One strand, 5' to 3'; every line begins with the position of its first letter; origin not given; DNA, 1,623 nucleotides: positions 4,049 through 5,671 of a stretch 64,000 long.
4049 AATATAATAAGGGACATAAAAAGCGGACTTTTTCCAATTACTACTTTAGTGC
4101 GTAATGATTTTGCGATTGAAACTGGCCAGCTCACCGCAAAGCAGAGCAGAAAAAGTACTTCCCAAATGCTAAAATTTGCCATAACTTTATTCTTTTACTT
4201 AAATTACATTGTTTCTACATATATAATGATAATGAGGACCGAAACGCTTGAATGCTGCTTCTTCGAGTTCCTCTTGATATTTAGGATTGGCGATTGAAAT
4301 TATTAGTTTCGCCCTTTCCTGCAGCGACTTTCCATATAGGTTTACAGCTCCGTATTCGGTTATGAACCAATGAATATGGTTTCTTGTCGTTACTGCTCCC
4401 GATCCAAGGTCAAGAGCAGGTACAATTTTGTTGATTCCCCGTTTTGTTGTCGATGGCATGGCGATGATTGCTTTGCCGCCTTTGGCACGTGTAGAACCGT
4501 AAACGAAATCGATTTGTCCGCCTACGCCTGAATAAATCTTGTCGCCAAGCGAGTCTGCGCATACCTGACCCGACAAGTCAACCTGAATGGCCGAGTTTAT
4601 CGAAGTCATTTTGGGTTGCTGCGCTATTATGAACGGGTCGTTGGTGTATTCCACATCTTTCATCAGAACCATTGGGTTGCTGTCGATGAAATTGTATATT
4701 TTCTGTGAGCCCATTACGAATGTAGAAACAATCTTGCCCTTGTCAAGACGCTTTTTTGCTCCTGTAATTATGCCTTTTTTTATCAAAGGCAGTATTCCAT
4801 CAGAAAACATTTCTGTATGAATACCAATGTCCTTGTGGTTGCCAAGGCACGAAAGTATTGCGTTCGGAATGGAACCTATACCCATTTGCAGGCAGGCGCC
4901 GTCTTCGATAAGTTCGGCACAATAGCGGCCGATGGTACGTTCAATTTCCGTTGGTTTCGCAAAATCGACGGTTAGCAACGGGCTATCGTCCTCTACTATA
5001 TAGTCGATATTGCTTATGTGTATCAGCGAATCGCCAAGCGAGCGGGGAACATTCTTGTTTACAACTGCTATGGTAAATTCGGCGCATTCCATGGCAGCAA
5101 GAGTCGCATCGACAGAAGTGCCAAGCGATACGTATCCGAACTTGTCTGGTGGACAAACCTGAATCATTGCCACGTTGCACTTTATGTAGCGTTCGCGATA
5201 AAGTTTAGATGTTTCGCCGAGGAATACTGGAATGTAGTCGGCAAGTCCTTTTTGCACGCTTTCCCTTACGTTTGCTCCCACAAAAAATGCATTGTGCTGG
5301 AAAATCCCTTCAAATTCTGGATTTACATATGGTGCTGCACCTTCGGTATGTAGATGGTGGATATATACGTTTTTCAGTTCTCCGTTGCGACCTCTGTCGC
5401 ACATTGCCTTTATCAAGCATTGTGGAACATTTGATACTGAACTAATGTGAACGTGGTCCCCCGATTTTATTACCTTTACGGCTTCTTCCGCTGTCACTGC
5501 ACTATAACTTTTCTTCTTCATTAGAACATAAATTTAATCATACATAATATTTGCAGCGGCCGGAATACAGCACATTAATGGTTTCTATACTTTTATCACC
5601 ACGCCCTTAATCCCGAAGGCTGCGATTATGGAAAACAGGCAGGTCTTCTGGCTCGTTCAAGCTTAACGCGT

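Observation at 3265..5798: Cobalamin riboswitch heading an acyl-CoA transferase / 3-TM PQ-loop-like / MarC-like operon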

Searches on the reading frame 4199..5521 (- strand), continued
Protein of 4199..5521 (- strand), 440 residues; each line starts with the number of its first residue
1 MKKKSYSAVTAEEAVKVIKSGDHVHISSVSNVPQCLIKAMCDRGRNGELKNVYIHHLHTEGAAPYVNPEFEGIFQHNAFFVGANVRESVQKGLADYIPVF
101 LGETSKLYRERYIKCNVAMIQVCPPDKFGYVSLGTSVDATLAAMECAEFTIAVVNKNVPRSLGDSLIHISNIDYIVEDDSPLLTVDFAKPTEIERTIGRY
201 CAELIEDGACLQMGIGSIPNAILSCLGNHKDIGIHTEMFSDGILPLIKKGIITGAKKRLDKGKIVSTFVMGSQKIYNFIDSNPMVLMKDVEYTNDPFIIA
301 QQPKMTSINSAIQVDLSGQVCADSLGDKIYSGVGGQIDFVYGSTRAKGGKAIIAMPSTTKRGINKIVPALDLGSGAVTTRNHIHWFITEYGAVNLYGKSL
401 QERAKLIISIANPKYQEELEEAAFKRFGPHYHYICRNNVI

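Call 59: search_protein_families(library=pfam, proteins=[L032:6071-7258:+, L048:1-1776:+, L048:1780-2538:+, L047:583-3669:-, L034:2270-3880:+, L043:731-2326:+, L043:2514-3686:+, L032:2987-3721:-, L032:2403-2990:-, L047:6374-9295:+], max_evalue=0.001)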
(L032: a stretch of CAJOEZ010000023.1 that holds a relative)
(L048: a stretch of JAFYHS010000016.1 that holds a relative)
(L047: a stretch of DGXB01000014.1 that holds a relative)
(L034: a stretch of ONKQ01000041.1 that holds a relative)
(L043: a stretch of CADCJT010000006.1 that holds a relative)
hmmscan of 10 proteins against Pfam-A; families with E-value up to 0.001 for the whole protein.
L032:6071-7258:+ (395 aa): 1 family
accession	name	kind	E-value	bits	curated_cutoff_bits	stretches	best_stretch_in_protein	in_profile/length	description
PF06826.17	Asp-Al_Ex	-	2.9e-79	265.1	27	2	17-180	2-166/167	Predicted Permease Membrane Region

L048:1-1776:+ (591 aa): 2 families
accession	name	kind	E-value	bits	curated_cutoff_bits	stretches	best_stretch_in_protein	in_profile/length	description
PF00890.30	FAD_binding_2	-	2.2e-51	175.8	20.4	1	5-385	32-414/414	FAD binding domain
PF02910.25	Succ_DH_flav_C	-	5.8e-35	120.5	20.8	1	456-590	1-130/130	Fumarate reductase flavoprotein C-term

L048:1780-2538:+ (252 aa): 8 families
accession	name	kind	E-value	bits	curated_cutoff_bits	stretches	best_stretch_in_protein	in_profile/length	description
PF13085.11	Fer2_3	-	3e-21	75.9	27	1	4-121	1-105/107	2Fe-2S iron-sulfur cluster binding domain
PF12838.12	Fer4_7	-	3.1e-09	37.6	27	1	159-227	1-50/52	4Fe-4S dicluster domain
PF13183.11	Fer4_8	-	4.2e-07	30.8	27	1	157-227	2-66/68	4Fe-4S dicluster domain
PF13237.11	Fer4_10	-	3.3e-05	24.2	25.5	1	155-226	4-53/53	4Fe-4S dicluster domain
PF12797.12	Fer4_2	-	5.3e-05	23.4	24.5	1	153-171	3-21/22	4Fe-4S binding domain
PF12837.12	Fer4_6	-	0.00017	21.8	25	1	154-171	3-20/24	4Fe-4S binding domain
PF13187.11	Fer4_9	-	0.00021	21.7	27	1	149-172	22-49/52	4Fe-4S dicluster domain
PF00037.32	Fer4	-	0.00048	20.3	21.1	1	156-171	4-19/24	4Fe-4S binding domain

L047:583-3669:- (1028 aa): 17 families
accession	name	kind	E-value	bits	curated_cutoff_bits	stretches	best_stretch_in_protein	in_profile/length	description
PF13174.12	TPR_6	-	3.9e-36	121.6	26.3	1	669-701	1-33/33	Tetratricopeptide repeat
PF13432.12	TPR_16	-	2.9e-33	114.3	32.7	2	487-549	4-61/65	Tetratricopeptide repeat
PF07719.23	TPR_2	-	4.1e-33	111.2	27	0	560-589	2-31/34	Tetratricopeptide repeat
PF13424.12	TPR_12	-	3.4e-20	72.4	30.1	0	814-876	3-70/77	Tetratricopeptide repeat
PF00515.34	TPR_1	-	1.1e-19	69.8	27.8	0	560-586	2-28/34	Tetratricopeptide repeat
PF13181.12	TPR_8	-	5.4e-18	64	25.7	0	670-699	3-32/34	Tetratricopeptide repeat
PF13428.12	TPR_14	-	1.3e-17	63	23.5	0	673-708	6-41/44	Tetratricopeptide repeat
PF12895.13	ANAPC3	-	1.4e-17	64.2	27.2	1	865-946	3-77/82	Anaphase-promoting complex, cyclosome, subunit 3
PF14559.12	TPR_19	-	5.2e-16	59.2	25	0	126-181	1-53/68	Tetratricopeptide repeat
PF09976.15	TPR_21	-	4e-15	56.5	25.5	2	927-1015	40-128/193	Tetratricopeptide repeat-like domain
PF17874.7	TPR_MalT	-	4.2e-10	39.8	45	0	472-592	32-155/336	MalT-like TPR region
PF13371.12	TPR_9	-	1e-07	32.3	35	0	37-78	25-66/73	Tetratricopeptide repeat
PF13525.12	YfiO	-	1.6e-07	31.8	25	1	631-708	5-82/203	Outer membrane lipoprotein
PF13176.12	TPR_7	-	9.4e-07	28.9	27.9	0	816-850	1-35/36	Tetratricopeptide repeat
PF21545.3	T7SS_EccA1_N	-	3.4e-05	23.7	27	0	422-482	185-243/272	T7SS, ESX-1 secretion system protein EccA1, N-terminal domain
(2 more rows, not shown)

L034:2270-3880:+ (536 aa): 1 family
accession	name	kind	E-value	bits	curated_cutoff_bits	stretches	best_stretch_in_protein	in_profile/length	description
PF18962.6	Por_Secre_tail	-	1.3e-05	25.8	27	1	482-535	18-75/75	Secretion system C-terminal sorting domain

L043:731-2326:+ (531 aa): 3 families
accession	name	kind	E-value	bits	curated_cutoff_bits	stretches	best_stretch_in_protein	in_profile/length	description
PF06537.16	DHOR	-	6.9e-34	117.6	22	2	360-530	331-498/499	Di-haem oxidoreductase, putative peroxidase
PF00034.26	Cytochrom_C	-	4.7e-06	28.3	21.3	0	392-441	1-49/90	Cytochrome c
PF13442.11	Cytochrome_CBB3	-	0.0002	22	27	0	391-414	2-20/68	Cytochrome C oxidase, cbb3-type, subunit III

L043:2514-3686:+ (390 aa): 2 families
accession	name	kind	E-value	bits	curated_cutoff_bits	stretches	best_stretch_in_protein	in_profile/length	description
PF01578.25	Cytochrom_C_asm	-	9e-29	101.1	29.9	1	208-387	16-212/212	Cytochrome C assembly protein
PF05140.19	ResB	-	1.2e-20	74.3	24.6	1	64-182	148-269/486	ResB-like family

L032:2987-3721:- (244 aa): 1 family
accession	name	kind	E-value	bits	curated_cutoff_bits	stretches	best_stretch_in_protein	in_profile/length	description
PF01814.28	Hemerythrin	-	2.1e-07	31.9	25.3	1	96-235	4-126/127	Hemerythrin HHE cation binding domain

L032:2403-2990:- (195 aa): 1 family
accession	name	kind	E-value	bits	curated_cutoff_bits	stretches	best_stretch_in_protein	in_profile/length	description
PF00196.25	GerE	-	5.4e-17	61.6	23.5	1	129-183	3-57/57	Bacterial regulatory proteins, luxR family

L047:6374-9295:+ (974 aa): 3 families
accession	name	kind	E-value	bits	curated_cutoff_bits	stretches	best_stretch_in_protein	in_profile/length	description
PF00041.27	fn3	-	1.2e-26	93.1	25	3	589-669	2-80/84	Fibronectin type III domain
PF16656.11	Pur_ac_phosph_N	-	3e-07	31.4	30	0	223-302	9-93/93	Purple acid Phosphatase, N-terminal domain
PF25788.1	Ig_Rha78A_N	-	1.3e-06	29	27.4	0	254-302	51-101/105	Rha78A-like, N-terminal immunoglobulin domain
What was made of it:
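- L048 reads frdA-frdB-AAEx-riboswitch-CoA-transferase-MarC (call 59).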

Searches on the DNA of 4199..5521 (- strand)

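Call 22: search_rna_families(sources=[L013, L016, L017, L018, L021, L023, L025, L026, L027, L028, L029, L030, L032, L033, L034, L035], threshold=gathering)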
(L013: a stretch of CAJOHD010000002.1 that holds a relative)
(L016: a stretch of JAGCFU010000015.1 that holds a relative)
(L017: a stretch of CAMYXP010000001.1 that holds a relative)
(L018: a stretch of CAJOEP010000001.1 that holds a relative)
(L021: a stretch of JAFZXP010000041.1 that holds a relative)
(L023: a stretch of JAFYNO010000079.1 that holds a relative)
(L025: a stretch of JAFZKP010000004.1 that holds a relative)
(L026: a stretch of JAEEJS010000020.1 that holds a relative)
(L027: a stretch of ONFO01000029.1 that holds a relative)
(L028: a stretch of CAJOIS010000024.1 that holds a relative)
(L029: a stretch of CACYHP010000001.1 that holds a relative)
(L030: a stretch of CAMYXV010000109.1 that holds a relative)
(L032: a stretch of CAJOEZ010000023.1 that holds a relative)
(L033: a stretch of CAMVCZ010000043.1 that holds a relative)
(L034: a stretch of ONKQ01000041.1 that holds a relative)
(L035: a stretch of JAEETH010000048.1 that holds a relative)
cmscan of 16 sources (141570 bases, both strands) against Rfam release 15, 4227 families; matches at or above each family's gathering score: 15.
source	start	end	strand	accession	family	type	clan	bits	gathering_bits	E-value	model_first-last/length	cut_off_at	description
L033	8669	9041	-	RF00010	RNaseP_bact_a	Gene; ribozyme;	CL00002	245.2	100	2.9e-78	1-367/367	no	Bacterial RNase P class A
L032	3790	3970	+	RF00174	Cobalamin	Cis-reg; riboswitch;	CL00101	112.3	31.5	5.6e-27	1-189/189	no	Cobalamin riboswitch aptamer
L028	3621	3803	+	RF00174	Cobalamin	Cis-reg; riboswitch;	CL00101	107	31.5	1.8e-25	1-189/189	no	Cobalamin riboswitch aptamer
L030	225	407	+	RF00174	Cobalamin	Cis-reg; riboswitch;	CL00101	104.6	31.5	8.8e-25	1-189/189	no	Cobalamin riboswitch aptamer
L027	3560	3741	+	RF00174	Cobalamin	Cis-reg; riboswitch;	CL00101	102.3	31.5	3.9e-24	1-189/189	no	Cobalamin riboswitch aptamer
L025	1114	1286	+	RF00174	Cobalamin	Cis-reg; riboswitch;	CL00101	86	31.5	1.9e-19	1-189/189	no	Cobalamin riboswitch aptamer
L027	8125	8292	-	RF00174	Cobalamin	Cis-reg; riboswitch;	CL00101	85.6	31.5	2.4e-19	1-189/189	no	Cobalamin riboswitch aptamer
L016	582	754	+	RF00174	Cobalamin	Cis-reg; riboswitch;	CL00101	85.4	31.5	2.7e-19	1-189/189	no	Cobalamin riboswitch aptamer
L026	590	762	+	RF00174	Cobalamin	Cis-reg; riboswitch;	CL00101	83.6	31.5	8.8e-19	1-189/189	no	Cobalamin riboswitch aptamer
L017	581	753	+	RF00174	Cobalamin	Cis-reg; riboswitch;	CL00101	81.5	31.5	3.5e-18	1-189/189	no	Cobalamin riboswitch aptamer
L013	583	764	+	RF00174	Cobalamin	Cis-reg; riboswitch;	CL00101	81.4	31.5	3.8e-18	1-189/189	no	Cobalamin riboswitch aptamer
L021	890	1062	+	RF00174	Cobalamin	Cis-reg; riboswitch;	CL00101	79.5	31.5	1.4e-17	1-189/189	no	Cobalamin riboswitch aptamer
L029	591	763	+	RF00174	Cobalamin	Cis-reg; riboswitch;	CL00101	76.1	31.5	1.3e-16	1-189/189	no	Cobalamin riboswitch aptamer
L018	591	763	+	RF00174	Cobalamin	Cis-reg; riboswitch;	CL00101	73.6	31.5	6.6e-16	1-189/189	no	Cobalamin riboswitch aptamer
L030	1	143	-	RF00174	Cobalamin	Cis-reg; riboswitch;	CL00101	64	31.5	3.6e-13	1-165/189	3'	Cobalamin riboswitch aptamer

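Call 23: search_rna_families(sources=[L041, L044, L045, L048, L049, L052, L053, L054, L055, L056, L057, L058, L059, L060, L061, L062], threshold=gathering)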
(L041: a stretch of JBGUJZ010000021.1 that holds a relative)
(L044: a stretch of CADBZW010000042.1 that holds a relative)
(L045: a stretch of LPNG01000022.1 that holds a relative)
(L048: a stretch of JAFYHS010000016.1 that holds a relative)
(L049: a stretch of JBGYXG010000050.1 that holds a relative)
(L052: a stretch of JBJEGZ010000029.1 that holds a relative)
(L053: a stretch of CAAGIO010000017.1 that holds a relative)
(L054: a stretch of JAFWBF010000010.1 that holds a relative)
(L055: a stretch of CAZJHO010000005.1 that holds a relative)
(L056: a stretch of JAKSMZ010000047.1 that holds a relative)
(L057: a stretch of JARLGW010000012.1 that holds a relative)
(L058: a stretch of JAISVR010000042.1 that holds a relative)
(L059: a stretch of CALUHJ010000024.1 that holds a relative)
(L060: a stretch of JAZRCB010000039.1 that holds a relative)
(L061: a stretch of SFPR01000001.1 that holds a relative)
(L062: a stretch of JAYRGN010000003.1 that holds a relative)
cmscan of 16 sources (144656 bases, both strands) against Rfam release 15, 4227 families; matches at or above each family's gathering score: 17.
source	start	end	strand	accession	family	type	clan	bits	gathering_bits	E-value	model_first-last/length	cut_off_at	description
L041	216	412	-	RF00174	Cobalamin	Cis-reg; riboswitch;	CL00101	110.8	31.5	1.5e-26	1-189/189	no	Cobalamin riboswitch aptamer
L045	5925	6106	+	RF00174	Cobalamin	Cis-reg; riboswitch;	CL00101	107.9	31.5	1e-25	1-189/189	no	Cobalamin riboswitch aptamer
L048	3787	3969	+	RF00174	Cobalamin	Cis-reg; riboswitch;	CL00101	107.5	31.5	1.4e-25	1-189/189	no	Cobalamin riboswitch aptamer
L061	6960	7156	+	RF00174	Cobalamin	Cis-reg; riboswitch;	CL00101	106.5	31.5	2.6e-25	1-189/189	no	Cobalamin riboswitch aptamer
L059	6981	7173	+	RF00174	Cobalamin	Cis-reg; riboswitch;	CL00101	103.9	31.5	1.4e-24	1-189/189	no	Cobalamin riboswitch aptamer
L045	3787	3969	+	RF00174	Cobalamin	Cis-reg; riboswitch;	CL00101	103.6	31.5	1.8e-24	1-189/189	no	Cobalamin riboswitch aptamer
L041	446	638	+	RF00174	Cobalamin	Cis-reg; riboswitch;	CL00101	95.2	31.5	4.5e-22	1-189/189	no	Cobalamin riboswitch aptamer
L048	8004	8171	-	RF00174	Cobalamin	Cis-reg; riboswitch;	CL00101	92.5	31.5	2.7e-21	1-189/189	no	Cobalamin riboswitch aptamer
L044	3359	3527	-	RF00174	Cobalamin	Cis-reg; riboswitch;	CL00101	91.1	31.5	6.6e-21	1-189/189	no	Cobalamin riboswitch aptamer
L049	908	1097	+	RF00174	Cobalamin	Cis-reg; riboswitch;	CL00101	90.5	31.5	9.9e-21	1-189/189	no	Cobalamin riboswitch aptamer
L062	8173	8246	-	RF00005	tRNA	Gene; tRNA;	CL00001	69.5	29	9.5e-13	1-71/71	no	tRNA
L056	7205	7278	+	RF00005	tRNA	Gene; tRNA;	CL00001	68.7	29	1.6e-12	1-71/71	no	tRNA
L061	1791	1862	-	RF00005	tRNA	Gene; tRNA;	CL00001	64.4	29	2.4e-11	1-71/71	no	tRNA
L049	559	632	+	RF00005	tRNA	Gene; tRNA;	CL00001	62.8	29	6.7e-11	1-71/71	no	tRNA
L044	3608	3804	+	RF00174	Cobalamin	Cis-reg; riboswitch;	CL00101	57.4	31.5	2.8e-11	1-189/189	no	Cobalamin riboswitch aptamer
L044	6493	6684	+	RF00174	Cobalamin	Cis-reg; riboswitch;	CL00101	54.6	31.5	1.9e-10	1-189/189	no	Cobalamin riboswitch aptamer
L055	409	444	-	RF02914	DUF805b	Cis-reg;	CL00115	45.5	35.6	2.2e-09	1-35/35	no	DUF805b RNA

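Call 78: search_rna_families(sources=[L063, L064, L065, L066, L067, L068, L069, L070, L071, L072, L073, L074, L075, L076, L078, L079], threshold=gathering)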
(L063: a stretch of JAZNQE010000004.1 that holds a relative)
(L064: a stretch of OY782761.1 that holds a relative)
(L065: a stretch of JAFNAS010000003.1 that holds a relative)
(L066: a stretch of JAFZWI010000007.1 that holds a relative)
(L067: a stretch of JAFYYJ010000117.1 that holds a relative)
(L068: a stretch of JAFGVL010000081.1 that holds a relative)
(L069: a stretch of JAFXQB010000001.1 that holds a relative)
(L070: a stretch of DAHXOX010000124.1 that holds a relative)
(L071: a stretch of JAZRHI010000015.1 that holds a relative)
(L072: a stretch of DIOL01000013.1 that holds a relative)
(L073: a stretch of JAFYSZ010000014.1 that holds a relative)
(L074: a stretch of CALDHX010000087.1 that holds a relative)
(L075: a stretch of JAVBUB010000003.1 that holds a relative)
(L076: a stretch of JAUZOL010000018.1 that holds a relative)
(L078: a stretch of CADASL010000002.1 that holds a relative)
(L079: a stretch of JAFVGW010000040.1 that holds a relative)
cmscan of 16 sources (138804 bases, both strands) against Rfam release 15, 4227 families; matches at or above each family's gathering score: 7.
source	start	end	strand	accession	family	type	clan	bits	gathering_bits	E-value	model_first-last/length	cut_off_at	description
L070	7805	8202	+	RF00023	tmRNA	Gene;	CL00001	146.8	47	2.5e-57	1-374/374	no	transfer-messenger RNA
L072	3587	3796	-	RF00174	Cobalamin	Cis-reg; riboswitch;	CL00101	104.9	31.5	6.9e-25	1-189/189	no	Cobalamin riboswitch aptamer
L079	1243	1302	+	RF01726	SAM-II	Cis-reg; riboswitch;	-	65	44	6.5e-10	1-60/60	no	SAM-II riboswitch aptamer (SAM-II long loop)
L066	5438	5508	-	RF00005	tRNA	Gene; tRNA;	CL00001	62.4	29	8.4e-11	1-71/71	no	tRNA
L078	2723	2794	+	RF00005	tRNA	Gene; tRNA;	CL00001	60.3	29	3.2e-10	1-71/71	no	tRNA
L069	2607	2679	+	RF00005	tRNA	Gene; tRNA;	CL00001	56.9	29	2.7e-09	1-71/71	no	tRNA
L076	7137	7202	-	RF03081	DUF805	Cis-reg;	CL00115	54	51.1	9.7e-07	1-68/68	no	DUF805 RNA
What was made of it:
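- Even distant orthologues sometimes lie next to a riboswitch that regulates another gene (L059, L061, L072; calls 23, 78).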

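Call 79: search_rna_families(sources=[L080, L081, L082, L083, L084, L085, L008, L015, L019, L024, L031, L038, L042, L047, L051, L009], threshold=gathering)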
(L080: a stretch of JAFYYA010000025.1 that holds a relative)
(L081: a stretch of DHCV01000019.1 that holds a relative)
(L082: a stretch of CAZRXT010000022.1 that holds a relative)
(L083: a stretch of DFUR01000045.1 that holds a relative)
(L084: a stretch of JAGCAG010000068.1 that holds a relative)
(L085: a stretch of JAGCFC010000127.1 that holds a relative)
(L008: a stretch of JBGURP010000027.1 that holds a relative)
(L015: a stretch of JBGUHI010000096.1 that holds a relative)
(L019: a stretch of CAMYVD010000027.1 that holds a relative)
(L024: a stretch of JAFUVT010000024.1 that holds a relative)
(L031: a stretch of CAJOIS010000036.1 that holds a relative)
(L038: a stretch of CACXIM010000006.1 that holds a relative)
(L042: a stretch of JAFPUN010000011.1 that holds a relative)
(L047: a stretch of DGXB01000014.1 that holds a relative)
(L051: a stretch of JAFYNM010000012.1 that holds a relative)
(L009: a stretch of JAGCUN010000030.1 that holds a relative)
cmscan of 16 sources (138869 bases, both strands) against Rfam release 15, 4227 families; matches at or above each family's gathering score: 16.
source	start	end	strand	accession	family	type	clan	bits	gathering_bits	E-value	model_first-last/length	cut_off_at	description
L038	6083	6265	+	RF00174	Cobalamin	Cis-reg; riboswitch;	CL00101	110.4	31.5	1.9e-26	1-189/189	no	Cobalamin riboswitch aptamer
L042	7408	7589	+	RF00174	Cobalamin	Cis-reg; riboswitch;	CL00101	109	31.5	4.8e-26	1-189/189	no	Cobalamin riboswitch aptamer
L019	3786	3969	+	RF00174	Cobalamin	Cis-reg; riboswitch;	CL00101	107.8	31.5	1.1e-25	1-189/189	no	Cobalamin riboswitch aptamer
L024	3787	3971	+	RF00174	Cobalamin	Cis-reg; riboswitch;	CL00101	107.7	31.5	1.1e-25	1-189/189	no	Cobalamin riboswitch aptamer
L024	6014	6197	+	RF00174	Cobalamin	Cis-reg; riboswitch;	CL00101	106.9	31.5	1.9e-25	1-189/189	no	Cobalamin riboswitch aptamer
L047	3786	3971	+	RF00174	Cobalamin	Cis-reg; riboswitch;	CL00101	105.9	31.5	3.7e-25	1-189/189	no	Cobalamin riboswitch aptamer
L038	3703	3887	+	RF00174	Cobalamin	Cis-reg; riboswitch;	CL00101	103.8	31.5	1.5e-24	1-189/189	no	Cobalamin riboswitch aptamer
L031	3702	3886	+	RF00174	Cobalamin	Cis-reg; riboswitch;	CL00101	102.6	31.5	3.2e-24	1-189/189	no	Cobalamin riboswitch aptamer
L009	3717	3893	+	RF00174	Cobalamin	Cis-reg; riboswitch;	CL00101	101.5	31.5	6.5e-24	1-189/189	no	Cobalamin riboswitch aptamer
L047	6042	6226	+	RF00174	Cobalamin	Cis-reg; riboswitch;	CL00101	100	31.5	1.8e-23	1-189/189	no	Cobalamin riboswitch aptamer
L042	3701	3885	+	RF00174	Cobalamin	Cis-reg; riboswitch;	CL00101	99.9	31.5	2e-23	1-189/189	no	Cobalamin riboswitch aptamer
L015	3781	3968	+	RF00174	Cobalamin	Cis-reg; riboswitch;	CL00101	99.4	31.5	2.7e-23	1-189/189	no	Cobalamin riboswitch aptamer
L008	3713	3890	+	RF00174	Cobalamin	Cis-reg; riboswitch;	CL00101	98.4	31.5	5.2e-23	1-189/189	no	Cobalamin riboswitch aptamer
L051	3713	3890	+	RF00174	Cobalamin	Cis-reg; riboswitch;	CL00101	98.4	31.5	5e-23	1-189/189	no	Cobalamin riboswitch aptamer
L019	8906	8978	+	RF00005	tRNA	Gene; tRNA;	CL00001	67.2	29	4.1e-12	1-71/71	no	tRNA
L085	8432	8504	-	RF00005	tRNA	Gene; tRNA;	CL00001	56.9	29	2.7e-09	1-71/71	no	tRNA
